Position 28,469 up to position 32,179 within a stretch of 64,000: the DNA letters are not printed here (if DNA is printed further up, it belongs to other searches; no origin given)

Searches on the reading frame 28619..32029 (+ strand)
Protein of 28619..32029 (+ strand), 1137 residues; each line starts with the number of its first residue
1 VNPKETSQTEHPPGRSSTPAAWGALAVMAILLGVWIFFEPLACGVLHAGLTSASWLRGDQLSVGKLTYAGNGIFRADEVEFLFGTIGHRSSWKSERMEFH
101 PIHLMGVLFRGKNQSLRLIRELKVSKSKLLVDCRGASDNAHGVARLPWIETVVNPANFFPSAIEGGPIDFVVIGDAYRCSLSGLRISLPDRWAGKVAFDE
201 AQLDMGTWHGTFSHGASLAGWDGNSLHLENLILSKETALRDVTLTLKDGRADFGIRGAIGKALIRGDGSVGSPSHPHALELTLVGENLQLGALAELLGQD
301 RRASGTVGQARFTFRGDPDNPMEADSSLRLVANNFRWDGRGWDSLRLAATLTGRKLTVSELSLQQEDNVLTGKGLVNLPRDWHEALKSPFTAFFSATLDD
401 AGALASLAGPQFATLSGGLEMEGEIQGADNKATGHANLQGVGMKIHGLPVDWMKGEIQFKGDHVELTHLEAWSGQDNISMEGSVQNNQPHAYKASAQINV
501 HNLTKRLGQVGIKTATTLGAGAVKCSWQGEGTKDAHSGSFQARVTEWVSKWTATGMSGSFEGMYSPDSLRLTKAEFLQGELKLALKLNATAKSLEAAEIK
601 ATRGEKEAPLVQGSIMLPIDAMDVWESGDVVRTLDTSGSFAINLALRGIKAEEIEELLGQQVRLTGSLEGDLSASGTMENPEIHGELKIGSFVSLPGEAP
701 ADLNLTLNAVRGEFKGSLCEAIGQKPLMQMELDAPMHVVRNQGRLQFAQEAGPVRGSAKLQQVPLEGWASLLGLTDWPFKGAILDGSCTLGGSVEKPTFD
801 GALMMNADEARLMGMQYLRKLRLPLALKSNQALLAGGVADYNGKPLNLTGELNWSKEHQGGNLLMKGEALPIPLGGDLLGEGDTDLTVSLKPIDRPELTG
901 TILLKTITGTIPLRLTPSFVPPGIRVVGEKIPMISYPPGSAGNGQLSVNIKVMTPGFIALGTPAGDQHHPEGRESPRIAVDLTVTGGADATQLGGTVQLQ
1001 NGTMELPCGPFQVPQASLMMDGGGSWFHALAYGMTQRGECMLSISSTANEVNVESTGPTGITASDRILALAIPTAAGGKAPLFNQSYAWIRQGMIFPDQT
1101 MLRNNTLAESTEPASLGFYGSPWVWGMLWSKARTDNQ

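Call 69: search_protein_families(library=pfam, proteins=[window:28619-32029:+], max_evalue=0.001)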
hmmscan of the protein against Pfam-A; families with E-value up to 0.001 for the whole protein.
window:28619-32029:+ (1137 aa): 1 family
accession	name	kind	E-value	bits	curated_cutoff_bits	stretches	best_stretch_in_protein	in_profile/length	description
PF04357.19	TamB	-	0.00036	20.3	22.4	0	641-702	30-84/381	TamB, inner membrane protein subunit of TAM complex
